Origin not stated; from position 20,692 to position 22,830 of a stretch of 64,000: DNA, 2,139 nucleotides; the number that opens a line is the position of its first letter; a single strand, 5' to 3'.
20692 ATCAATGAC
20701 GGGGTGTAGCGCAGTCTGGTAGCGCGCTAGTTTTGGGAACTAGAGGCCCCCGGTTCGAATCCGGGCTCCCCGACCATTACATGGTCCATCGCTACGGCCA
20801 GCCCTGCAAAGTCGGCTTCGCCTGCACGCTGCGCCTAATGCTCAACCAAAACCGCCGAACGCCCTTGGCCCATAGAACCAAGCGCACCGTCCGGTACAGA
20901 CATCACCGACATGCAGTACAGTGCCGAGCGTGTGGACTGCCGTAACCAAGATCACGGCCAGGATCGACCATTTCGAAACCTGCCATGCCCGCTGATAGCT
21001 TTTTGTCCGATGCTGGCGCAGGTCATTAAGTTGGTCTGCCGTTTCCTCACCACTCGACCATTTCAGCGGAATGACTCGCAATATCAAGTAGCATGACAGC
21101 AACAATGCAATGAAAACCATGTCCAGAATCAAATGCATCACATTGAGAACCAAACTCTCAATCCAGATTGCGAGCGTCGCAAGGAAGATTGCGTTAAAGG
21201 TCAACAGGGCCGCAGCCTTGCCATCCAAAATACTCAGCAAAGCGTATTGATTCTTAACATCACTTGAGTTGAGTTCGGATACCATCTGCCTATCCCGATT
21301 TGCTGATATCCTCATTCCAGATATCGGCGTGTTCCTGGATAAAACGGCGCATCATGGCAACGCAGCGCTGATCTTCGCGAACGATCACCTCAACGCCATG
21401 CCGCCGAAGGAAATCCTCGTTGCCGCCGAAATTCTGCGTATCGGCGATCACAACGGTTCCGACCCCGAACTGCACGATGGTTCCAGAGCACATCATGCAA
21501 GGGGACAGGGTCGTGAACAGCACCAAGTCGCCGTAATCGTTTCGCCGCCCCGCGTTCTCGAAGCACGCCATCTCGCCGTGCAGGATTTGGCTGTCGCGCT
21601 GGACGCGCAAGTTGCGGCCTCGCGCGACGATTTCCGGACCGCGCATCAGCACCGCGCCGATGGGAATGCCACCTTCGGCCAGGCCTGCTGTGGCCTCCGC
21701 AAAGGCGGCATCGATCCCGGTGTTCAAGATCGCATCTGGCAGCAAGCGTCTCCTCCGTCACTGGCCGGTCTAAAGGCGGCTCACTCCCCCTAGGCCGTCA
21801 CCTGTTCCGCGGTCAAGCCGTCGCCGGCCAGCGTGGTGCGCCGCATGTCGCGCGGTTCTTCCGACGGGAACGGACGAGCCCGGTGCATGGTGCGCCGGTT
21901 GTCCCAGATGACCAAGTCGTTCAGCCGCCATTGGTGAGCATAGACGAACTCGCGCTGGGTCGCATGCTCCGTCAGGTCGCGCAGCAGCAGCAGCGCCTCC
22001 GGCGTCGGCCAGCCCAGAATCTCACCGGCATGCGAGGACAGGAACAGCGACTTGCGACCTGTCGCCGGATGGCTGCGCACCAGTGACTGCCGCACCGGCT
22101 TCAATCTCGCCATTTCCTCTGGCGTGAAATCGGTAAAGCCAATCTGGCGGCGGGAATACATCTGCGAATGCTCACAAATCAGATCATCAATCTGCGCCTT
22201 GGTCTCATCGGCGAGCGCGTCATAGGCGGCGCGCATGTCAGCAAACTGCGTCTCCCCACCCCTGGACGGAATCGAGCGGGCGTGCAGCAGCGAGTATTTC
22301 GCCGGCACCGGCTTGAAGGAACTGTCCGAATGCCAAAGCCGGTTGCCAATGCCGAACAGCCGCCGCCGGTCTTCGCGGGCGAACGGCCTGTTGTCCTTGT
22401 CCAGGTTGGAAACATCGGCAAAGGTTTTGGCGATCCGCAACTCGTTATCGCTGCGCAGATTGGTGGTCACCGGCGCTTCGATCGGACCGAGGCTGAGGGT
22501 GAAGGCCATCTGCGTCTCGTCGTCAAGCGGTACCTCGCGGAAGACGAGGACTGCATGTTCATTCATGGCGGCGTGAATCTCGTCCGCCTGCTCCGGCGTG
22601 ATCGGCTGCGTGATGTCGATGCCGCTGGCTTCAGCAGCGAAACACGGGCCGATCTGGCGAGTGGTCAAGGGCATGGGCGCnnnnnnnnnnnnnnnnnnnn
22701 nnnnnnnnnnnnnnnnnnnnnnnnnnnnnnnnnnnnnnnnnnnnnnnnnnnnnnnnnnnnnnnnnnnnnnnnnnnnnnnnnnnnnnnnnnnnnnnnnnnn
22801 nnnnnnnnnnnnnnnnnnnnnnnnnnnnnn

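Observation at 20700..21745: tRNA-Pro-adjacent operon: FCY1-type cytosine deaminase translationally coupled to an AT-rich small membrane protein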

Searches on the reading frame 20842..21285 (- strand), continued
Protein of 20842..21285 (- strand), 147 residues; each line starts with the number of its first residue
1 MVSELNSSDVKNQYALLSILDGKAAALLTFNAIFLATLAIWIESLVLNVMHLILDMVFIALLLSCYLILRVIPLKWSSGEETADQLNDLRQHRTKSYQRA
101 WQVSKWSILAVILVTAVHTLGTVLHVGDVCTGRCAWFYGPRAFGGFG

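Call 94: search_protein_families(library=padloc, proteins=[P0005, P0010, P0038, P0039, P0041, P0047, P0048, P0141, P0138, P0051], max_evalue=0.1)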
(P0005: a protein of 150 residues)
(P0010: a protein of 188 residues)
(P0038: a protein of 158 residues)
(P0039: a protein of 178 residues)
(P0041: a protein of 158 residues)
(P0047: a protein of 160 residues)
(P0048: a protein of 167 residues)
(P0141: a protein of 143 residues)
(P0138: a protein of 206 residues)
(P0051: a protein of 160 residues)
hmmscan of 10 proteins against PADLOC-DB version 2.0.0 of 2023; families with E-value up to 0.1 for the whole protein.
P0005 (150 aa): 2 families
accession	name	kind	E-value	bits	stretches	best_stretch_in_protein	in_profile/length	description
PDLC02365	PycTM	-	0.0026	16.1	1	6-76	6-76/165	-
PDLC02364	PycTM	-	0.034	12.5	1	8-73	12-75/160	-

P0010 (188 aa): 3 families
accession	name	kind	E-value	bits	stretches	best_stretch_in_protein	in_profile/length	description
PDLC02364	PycTM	-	0.0037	15.6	1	40-95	21-74/160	-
PDLC02365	PycTM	-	0.034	12.5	1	39-99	16-76/165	-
PDLC02363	PycTM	-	0.044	11.6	1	38-92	19-73/154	-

P0038 (158 aa): 5 families
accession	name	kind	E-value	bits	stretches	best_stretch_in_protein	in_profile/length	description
PDLC02364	PycTM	-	2.6e-05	22.7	1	42-107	18-81/160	-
PDLC02363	PycTM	-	0.0018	16.1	1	31-98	7-74/154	-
PDLC00668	Effector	-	0.017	13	1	37-99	18-82/184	2TM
PDLC00691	Effector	-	0.026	12.4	1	37-113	11-88/176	2TM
PDLC02365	PycTM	-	0.092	11.1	1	43-105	15-77/165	-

P0039 (178 aa): 1 family
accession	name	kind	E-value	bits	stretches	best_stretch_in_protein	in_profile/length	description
PDLC02363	PycTM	-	0.00099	17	1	58-115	20-75/154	-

P0041 (158 aa): 3 families
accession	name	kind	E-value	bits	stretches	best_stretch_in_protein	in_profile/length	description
PDLC02365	PycTM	-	0.005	15.2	1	49-105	17-73/165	-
PDLC02363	PycTM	-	0.0056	14.6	1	51-102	23-75/154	-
PDLC02364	PycTM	-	0.011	14.1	1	51-105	23-75/160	-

P0047 (160 aa): 3 families
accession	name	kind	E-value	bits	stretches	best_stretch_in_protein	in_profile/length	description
PDLC02364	PycTM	-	0.00026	19.4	1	54-106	24-75/160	-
PDLC02365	PycTM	-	0.0054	15.1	1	52-107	18-74/165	-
PDLC02363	PycTM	-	0.0084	14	1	53-100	23-71/154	-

P0048 (167 aa): 5 families
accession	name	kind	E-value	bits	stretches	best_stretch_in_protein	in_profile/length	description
PDLC02365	PycTM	-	1.6e-05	23.2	1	44-114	15-78/165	-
PDLC02364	PycTM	-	1.7e-05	23.2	1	29-112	4-78/160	-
PDLC02363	PycTM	-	2.3e-05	22.3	1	30-105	5-77/154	-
PDLC00668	Effector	-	0.00034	18.5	1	38-106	18-81/184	2TM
PDLC00691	Effector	-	0.026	12.4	1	33-113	6-80/176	2TM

P0141 (143 aa): 2 families
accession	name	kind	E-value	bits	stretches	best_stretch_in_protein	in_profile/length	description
PDLC02364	PycTM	-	0.0056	15.1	1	27-96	11-77/160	-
PDLC02363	PycTM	-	0.048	11.5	1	30-98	14-82/154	-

P0138 (206 aa): 1 family
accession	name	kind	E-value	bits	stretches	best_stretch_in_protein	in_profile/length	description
PDLC02364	PycTM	-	0.019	13.4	1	60-137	6-71/160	-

P0051 (160 aa): 4 families
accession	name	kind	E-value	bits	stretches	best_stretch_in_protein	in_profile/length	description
PDLC02364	PycTM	-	0.00022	19.6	1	28-106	6-76/160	-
PDLC02365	PycTM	-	0.0027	16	1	40-112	14-86/165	-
PDLC01053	Csx1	-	0.017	13.3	1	58-118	33-81/212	TM+CARF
PDLC00691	Effector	-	0.083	10.8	1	31-106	7-77/176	2TM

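Call 98: fold_search(model_id=the predicted structure, library=viral)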
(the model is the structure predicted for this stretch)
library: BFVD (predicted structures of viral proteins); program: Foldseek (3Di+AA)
matches with E <= 10: 162; with E <= 0.001: 0
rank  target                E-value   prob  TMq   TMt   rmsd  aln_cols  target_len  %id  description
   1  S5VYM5                2.6e-01  1.00  0.64  0.63   2.3       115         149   14  (no name in the UniProt tables at hand)
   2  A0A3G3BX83            5.9e-01  0.25  0.32  0.30  10.6       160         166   11  (no name in the UniProt tables at hand)
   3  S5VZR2                9.2e-01  0.20  0.30  0.25  12.4       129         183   14  Uncharacterized protein [Pseudomonas phage PaBG]
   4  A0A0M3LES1            1.1e+00  0.21  0.34  0.07   8.7       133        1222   11  Transcriptional regulator ICP4 [Testudinid alphaherpesvirus 3]
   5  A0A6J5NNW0            1.2e+00  0.10  0.24  0.17  25.0       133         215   11  Uncharacterized protein [uncultured Caudovirales phage]
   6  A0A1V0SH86            1.3e+00  0.21  0.34  0.34  18.1       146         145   12  Uncharacterized protein [Hokovirus HKV1]
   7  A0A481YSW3            1.3e+00  0.30  0.32  0.36  13.6       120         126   11  Uncharacterized protein [Marseillevirus LCMAC101]
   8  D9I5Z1                1.5e+00  0.21  0.31  0.39  13.5       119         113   10  Uncharacterized protein [Acinetobacter phage 133]
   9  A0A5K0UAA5            1.5e+00  0.20  0.31  0.33  18.9       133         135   11  Uncharacterized protein [Yasminevirus sp. GU-2018]
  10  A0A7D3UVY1            1.6e+00  0.28  0.37  0.33  11.2       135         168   10  Uncharacterized protein [Fadolivirus FV1/VV64]
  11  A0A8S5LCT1            1.6e+00  0.16  0.31  0.29  13.2       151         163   12  Uncharacterized protein [Siphoviridae sp. ctMS01]
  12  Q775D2                1.9e+00  0.08  0.24  0.16  28.3       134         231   15  Bbp12 [Bordetella phage BPP-1]
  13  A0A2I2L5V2            2.1e+00  0.41  0.43  0.38   7.1       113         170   16  Transmembrane domain-containing protein [Orpheovirus IHUMI-LCC2]
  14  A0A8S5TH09            2.1e+00  0.33  0.40  0.11   5.7       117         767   15  Uncharacterized protein [Myoviridae sp. ctIty1]
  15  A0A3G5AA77            2.1e+00  0.15  0.34  0.39  12.0       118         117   13  Uncharacterized protein [Homavirus sp.]
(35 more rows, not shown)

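Call 101: search_dna_similar(query=window:20842-21285:-, collection=phages, mode=protein, max_evalue=1)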
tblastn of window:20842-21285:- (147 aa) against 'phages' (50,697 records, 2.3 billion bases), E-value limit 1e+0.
No match.

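Call 102: search_dna_similar(query=P0048, collection=phages, mode=protein, max_evalue=1)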
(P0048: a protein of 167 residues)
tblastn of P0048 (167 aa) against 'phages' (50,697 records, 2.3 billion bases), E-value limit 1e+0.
No match.

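Call 103: search_solved_structures(query=L024:957-1421:+, max_evalue=0.00001)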
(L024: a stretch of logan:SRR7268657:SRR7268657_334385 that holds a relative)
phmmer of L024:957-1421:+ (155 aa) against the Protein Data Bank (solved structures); distinct sequences matched with E-value up to 0.00001: 22.
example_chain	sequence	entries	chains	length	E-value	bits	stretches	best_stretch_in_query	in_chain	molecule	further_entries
1mq0_A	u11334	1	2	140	1.8e-19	73.7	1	20-149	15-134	Cytidine Deaminase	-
7zob_A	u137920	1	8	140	2.2e-19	73.4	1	16-150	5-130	Metagenomic cytidine deaminase Cdd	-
1zab_A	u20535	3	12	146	1.8e-18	70.5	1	17-149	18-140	Cytidine deaminase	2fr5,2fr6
1r5t_A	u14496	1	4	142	2.7e-18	69.9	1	19-148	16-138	Cytidine deaminase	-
1uwz_A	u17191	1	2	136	1.6e-17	67.3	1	17-150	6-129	CYTIDINE DEAMINASE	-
2d30_A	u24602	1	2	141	1.7e-17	67.2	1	16-148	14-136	cytidine deaminase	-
3r2n_A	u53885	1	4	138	2.1e-17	67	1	21-112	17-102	Cytidine deaminase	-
3dmo_A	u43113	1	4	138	2.8e-17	66.6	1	17-146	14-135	Cytidine deaminase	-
1ux0_A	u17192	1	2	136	3e-17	66.5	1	17-150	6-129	CYTIDINE DEAMINASE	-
1jtk_A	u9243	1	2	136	4.2e-17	66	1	17-150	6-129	cytidine deaminase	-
3ijf_X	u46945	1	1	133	8.1e-17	65.1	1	21-113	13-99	Cytidine deaminase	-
3mpz_A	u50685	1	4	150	1.2e-16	64.5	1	24-112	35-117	Cytidine deaminase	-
4wig_A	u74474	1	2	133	2.1e-16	63.7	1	21-113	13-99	Cytidine deaminase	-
4wif_A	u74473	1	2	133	2.1e-16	63.7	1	21-113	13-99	Cytidine deaminase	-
4f3w_A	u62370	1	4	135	4.1e-16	62.8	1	23-112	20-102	Cytidine deaminase Cdd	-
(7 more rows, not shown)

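Call 104: search_protein_families(library=ncbifam, proteins=[L024:957-1421:+, L023:1085-1543:+, L011:5423-5953:+, L009:915-1385:+], max_evalue=0.001)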
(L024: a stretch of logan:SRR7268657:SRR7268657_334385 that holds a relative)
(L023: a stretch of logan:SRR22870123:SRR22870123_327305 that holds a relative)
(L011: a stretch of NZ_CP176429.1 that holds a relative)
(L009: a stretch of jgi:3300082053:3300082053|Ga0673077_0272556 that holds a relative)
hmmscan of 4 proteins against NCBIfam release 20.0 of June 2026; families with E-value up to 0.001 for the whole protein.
L024:957-1421:+ (155 aa): 6 families
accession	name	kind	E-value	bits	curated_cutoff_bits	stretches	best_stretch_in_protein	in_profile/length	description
TIGR01354.1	cyt_deam_tetra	equivalog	2.1e-31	108.8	113.65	1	17-149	3-124/126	cytidine deaminase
NF004064.0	PRK05578.1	equivalog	4.5e-29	101.1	74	1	15-150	7-127/130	cytidine deaminase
NF009076.0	PRK12411.1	equivalog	1.1e-23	83.7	216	1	15-147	4-126/132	cytidine deaminase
TIGR01355.1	cyt_deam_dimer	equivalog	1.9e-11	43.7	275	1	14-149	22-143/283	cytidine deaminase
NF005314.0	PRK06848.1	equivalog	1.4e-09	38.1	131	1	9-148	2-136/139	cytidine deaminase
NF006537.0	PRK09027.1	equivalog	8e-09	35.3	153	1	15-123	51-147/295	cytidine deaminase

L023:1085-1543:+ (153 aa): 7 families
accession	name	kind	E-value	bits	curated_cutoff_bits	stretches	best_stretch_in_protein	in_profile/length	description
TIGR01354.1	cyt_deam_tetra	equivalog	5.9e-30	104.1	113.65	1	17-150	3-124/126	cytidine deaminase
NF004064.0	PRK05578.1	equivalog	6.9e-29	100.6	74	1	15-150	7-126/130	cytidine deaminase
NF009076.0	PRK12411.1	equivalog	4.5e-22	78.5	216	1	15-148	4-126/132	cytidine deaminase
TIGR01355.1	cyt_deam_dimer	equivalog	2.7e-12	46.6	275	1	21-150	29-143/283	cytidine deaminase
NF005314.0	PRK06848.1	equivalog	4.7e-12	46.1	131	1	10-117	3-110/139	cytidine deaminase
NF006537.0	PRK09027.1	equivalog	1.9e-10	40.6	153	1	13-96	188-272/295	cytidine deaminase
NF006155.0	PRK08298.1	equivalog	2.7e-05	24.2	129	1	37-118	25-103/136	cytidine deaminase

L011:5423-5953:+ (177 aa): 3 families
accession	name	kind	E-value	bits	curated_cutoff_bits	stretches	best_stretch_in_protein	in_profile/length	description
NF008113.2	PRK10860.1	equivalog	2.5e-24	86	150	1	32-133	6-109/165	tRNA adenosine(34) deaminase TadA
TIGR00326.1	eubact_ribD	equivalog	2e-08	33.8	156.35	1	54-164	20-134/343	bifunctional diaminohydroxyphosphoribosylaminopyrimidine deaminase/5-amino-6-(5-phosphoribosylamino)uracil reductase RibD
NF041025.1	antiphage_deaminase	equivalog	2.9e-05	23.1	400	0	75-126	331-384/437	anti-phage dCTP deaminase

L009:915-1385:+ (157 aa): 4 families
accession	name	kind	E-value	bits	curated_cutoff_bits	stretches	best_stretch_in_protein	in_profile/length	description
NF008113.2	PRK10860.1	equivalog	1e-20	74.2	150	1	11-113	5-108/165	tRNA adenosine(34) deaminase TadA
NF008052.0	PRK10786.1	equivalog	1.3e-08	34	500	1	13-92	3-76/367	bifunctional diaminohydroxyphosphoribosylaminopyrimidine deaminase/5-amino-6-(5-phosphoribosylamino)uracil reductase RibD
TIGR00326.1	eubact_ribD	equivalog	7.2e-08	32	156.35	1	34-108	20-92/343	bifunctional diaminohydroxyphosphoribosylaminopyrimidine deaminase/5-amino-6-(5-phosphoribosylamino)uracil reductase RibD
NF041025.1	antiphage_deaminase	equivalog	1.3e-07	30.9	400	1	62-106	339-383/437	anti-phage dCTP deaminase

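Call 112: predict_structure(alignment_id=A3)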
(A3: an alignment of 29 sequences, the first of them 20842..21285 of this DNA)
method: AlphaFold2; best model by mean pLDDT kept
length: 147 residues; sequences in the alignment: 29
mean_pLDDT: 90.2   pTM: 0.81
mean pLDDT of the five models: 90.2, 90.1, 88.8, 87.6, 86.6
residues with pLDDT >= 90: 101; 70-90: 36; 50-70: 9; < 50: 1
segments of 3 or more residues with pLDDT < 50: none
pLDDT, mean of each block of 10 residues (from residue 1): 67 88 96 98 93 97 96 76 86 94 98 97 94 91 79
secondary structure, 60 per line:
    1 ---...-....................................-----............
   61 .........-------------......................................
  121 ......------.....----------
elements in order: H8-43 H49-69 H83-126 H133-137

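Call 114: fold_search(model_id=the predicted structure, library=pdb)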
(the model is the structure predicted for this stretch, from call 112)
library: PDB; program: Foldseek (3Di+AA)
matches with E <= 10: 104; with E <= 0.001: 0
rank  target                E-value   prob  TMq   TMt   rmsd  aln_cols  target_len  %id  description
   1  8szb_A                8.6e-01  0.38  0.30  0.41   7.2       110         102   15  Cryo-EM Structure of NINJ2 Filament at 3.07 Angstrom Resolution (released 2023-06-14)
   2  3leo                  9.1e-01  0.18  0.27  0.27  20.3       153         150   12  Structure of human Leukotriene C4 synthase mutant R31Q in complex with glutathione (released 2010-10-27)
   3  4ntb                  1.1e+00  0.16  0.26  0.27  20.3       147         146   13  Mus Musculus LTC4 synthase in GSH complex form (released 2015-01-14)
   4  9bia_A                1.2e+00  0.96  0.54  0.70   3.6       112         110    9  Cryo-EM structure of NINJ1 K45Q bound to Nb538 (released 2024-10-16)
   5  4jrz                  1.2e+00  0.15  0.26  0.25  20.2       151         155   12  Human LTC4 synthase in complex with product analogs - implications for enzyme catalysis (released 2014-01-01)
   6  2uuh                  1.2e+00  0.13  0.26  0.26  20.3       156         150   12  Crystal structure of Human Leukotriene C4 Synthase in complex with substrate glutathione (released 2007-07-17)
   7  6bbg_A                1.5e+00  0.08  0.19  0.19  21.5       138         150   15  The CRAC channel Orai in an unlatched-closed conformation (released 2018-09-12)
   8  8dt0_A                1.8e+00  0.82  0.51  0.53   3.6       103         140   11  Scaffolding protein functional sites using deep learning (released 2022-08-10)
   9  6vjm_A                1.8e+00  0.38  0.37  0.11   6.8       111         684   15  Human metabotropic GABA(B) receptor in its apo state (released 2020-06-10)
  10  9bia_C                2.0e+00  0.21  0.29  0.38   7.3       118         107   15  Cryo-EM structure of NINJ1 K45Q bound to Nb538 (released 2024-10-16)
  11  7c7s_B                2.0e+00  0.15  0.34  0.10  14.4       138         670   14  Cryo-EM structure of the CGP54626-bound human GABA(B) receptor in inactive state. (released 2020-07-01)
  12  9bia_D                2.1e+00  0.77  0.48  0.62   4.4       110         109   11  Cryo-EM structure of NINJ1 K45Q bound to Nb538 (released 2024-10-16)
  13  3pcv                  2.1e+00  0.12  0.26  0.26  21.1       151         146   12  Crystal structure analysis of human leukotriene C4 synthase at 1.9 angstrom resolution (released 2011-03-16)
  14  8dt0_B                2.6e+00  0.63  0.49  0.51   4.8       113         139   11  Scaffolding protein functional sites using deep learning (released 2022-08-10)
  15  6wiv_B                2.9e+00  0.28  0.36  0.11   8.8       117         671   12  Structure of human GABA(B) receptor in an inactive state (released 2020-07-01)
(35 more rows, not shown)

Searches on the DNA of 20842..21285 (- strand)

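Call 99: search_rna_families(sources=[L008, L009, L012, L020, L021, L022, L023, L024, L025], threshold=evalue, max_evalue=0.1)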
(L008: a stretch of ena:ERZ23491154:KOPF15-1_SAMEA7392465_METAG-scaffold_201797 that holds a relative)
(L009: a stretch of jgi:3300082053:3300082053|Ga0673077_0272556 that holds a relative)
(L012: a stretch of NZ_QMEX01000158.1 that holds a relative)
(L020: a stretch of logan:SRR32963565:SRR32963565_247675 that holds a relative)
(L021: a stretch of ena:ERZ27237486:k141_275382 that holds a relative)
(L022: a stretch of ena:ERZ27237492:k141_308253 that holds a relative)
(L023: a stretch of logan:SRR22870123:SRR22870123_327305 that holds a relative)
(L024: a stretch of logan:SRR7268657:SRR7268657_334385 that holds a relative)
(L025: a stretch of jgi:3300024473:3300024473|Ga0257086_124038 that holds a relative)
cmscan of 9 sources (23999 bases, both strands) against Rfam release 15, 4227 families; matches with E-value up to 0.1: 4.
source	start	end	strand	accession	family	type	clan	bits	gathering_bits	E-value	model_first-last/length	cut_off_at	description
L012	1720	1807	-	RF00005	tRNA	Gene; tRNA;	CL00001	52.3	29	8.6e-09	1-71/71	no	tRNA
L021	1409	1486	-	RF00029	Intron_gpII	Intron;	-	49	40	5.2e-07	1-77/77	no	Group II catalytic intron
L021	1450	1484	-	RF04356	Plastid-ndhA-ndhB-1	Intron;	CL00155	31.6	61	0.00092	9-42/49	no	Plastid-ndhA-ndhB-1 group II-D5 intron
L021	1446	1493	-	RF04336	Plastid-petD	Intron;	-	30.3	65.5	0.0091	1-47/47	no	Plastid-petD group II-D5 intron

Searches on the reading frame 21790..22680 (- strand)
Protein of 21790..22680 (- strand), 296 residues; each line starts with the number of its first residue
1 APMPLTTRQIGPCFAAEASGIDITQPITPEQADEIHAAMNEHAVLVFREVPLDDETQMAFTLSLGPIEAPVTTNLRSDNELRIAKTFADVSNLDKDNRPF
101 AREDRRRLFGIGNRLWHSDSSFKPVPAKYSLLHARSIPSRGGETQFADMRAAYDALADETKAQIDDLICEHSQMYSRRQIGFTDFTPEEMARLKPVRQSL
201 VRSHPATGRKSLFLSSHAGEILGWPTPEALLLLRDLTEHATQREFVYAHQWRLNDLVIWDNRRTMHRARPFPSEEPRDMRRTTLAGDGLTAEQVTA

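Call 5: search_protein_families(library=pfam, proteins=[window:21790-22680:-], max_evalue=1)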
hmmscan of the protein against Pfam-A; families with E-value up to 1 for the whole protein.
window:21790-22680:- (296 aa): 1 family
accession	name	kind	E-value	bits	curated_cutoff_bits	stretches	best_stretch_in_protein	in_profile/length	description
PF02668.22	TauD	-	1.1e-66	226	27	1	7-283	2-267/267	Taurine catabolism dioxygenase TauD, TfdA family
